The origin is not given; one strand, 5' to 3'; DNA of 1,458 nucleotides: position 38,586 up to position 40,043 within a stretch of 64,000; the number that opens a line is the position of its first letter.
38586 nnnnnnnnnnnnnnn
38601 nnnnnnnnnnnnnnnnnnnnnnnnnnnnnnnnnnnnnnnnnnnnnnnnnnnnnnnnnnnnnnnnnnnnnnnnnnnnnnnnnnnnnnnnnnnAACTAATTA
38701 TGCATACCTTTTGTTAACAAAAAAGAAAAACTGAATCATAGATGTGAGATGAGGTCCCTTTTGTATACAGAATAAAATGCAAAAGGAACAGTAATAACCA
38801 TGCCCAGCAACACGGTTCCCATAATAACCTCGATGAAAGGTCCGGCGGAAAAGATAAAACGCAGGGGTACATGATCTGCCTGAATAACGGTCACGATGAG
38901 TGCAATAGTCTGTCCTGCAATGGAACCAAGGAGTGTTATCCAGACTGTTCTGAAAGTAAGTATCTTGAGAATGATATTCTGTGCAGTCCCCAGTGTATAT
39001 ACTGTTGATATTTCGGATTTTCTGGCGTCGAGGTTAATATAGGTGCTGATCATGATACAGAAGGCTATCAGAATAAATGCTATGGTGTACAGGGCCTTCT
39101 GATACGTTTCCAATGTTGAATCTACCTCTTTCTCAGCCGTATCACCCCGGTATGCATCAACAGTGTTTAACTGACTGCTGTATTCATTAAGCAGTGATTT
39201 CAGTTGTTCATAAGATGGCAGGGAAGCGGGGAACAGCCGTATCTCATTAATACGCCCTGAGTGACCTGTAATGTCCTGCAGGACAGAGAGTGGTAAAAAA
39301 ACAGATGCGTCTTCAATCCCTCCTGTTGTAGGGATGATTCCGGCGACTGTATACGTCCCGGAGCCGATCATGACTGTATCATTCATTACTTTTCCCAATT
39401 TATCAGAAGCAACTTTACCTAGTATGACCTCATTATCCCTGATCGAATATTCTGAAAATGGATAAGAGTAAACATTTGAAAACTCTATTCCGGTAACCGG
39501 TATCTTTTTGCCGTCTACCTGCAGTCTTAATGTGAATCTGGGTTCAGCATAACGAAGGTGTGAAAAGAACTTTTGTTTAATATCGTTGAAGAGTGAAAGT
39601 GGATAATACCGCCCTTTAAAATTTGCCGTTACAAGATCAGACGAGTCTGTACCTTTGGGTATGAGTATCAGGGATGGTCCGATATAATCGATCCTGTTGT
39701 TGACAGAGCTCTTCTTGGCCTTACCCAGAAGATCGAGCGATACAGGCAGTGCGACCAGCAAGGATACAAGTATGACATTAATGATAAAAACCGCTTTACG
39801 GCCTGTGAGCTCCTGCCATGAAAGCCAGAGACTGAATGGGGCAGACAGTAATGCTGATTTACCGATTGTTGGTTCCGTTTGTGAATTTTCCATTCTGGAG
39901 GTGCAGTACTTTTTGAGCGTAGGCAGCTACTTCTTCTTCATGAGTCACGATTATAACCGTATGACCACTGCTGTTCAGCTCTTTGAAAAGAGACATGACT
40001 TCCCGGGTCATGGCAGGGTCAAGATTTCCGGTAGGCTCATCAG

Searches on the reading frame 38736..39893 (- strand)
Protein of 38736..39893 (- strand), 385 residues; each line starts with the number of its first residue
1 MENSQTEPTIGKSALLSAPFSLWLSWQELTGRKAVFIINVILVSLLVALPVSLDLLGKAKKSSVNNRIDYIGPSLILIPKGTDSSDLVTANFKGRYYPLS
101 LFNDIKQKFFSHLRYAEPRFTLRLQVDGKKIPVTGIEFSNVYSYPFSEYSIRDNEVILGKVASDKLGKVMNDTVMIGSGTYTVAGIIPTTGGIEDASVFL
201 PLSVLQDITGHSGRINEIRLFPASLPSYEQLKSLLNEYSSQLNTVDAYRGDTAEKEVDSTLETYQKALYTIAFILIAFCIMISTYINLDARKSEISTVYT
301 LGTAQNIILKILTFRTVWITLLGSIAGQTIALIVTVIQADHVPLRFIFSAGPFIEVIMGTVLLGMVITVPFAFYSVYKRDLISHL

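Call 4: search_protein_families(library=pfam, proteins=[window:38736-39893:-], max_evalue=0.01)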
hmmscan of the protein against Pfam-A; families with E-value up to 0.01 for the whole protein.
window:38736-39893:- (385 aa): 2 families
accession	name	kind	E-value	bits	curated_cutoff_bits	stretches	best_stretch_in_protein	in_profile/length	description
PF12704.14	MacB_PCD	-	7.3e-09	36.7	27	1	37-209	2-180/207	MacB-like periplasmic core domain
PF02687.27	FtsX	-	5.1e-07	30.2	25.5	1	268-370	3-110/120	FtsX-like permease C-terminal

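Call 5: search_protein_families(library=ncbifam, proteins=[window:38736-39893:-], max_evalue=0.01)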
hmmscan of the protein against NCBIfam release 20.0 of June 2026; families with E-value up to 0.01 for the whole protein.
window:38736-39893:- (385 aa): 4 families
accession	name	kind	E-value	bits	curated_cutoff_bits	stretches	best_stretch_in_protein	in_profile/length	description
TIGR02212.1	lolCE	equivalog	1.9e-06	27.1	362.45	1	177-336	180-340/411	lipoprotein-releasing ABC transporter permease subunit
TIGR03434.1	ADOP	subfamily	0.00093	17.4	622.3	1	168-372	161-383/803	ADOP family duplicated permease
TIGR02213.1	lolE_release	exception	0.0011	17.9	540.35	1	183-336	186-340/411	lipoprotein-releasing ABC transporter permease subunit LolE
NF008357.0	PRK11146.1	exception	0.0051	15.7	439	0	270-336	276-343/414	lipoprotein-releasing ABC transporter permease subunit LolE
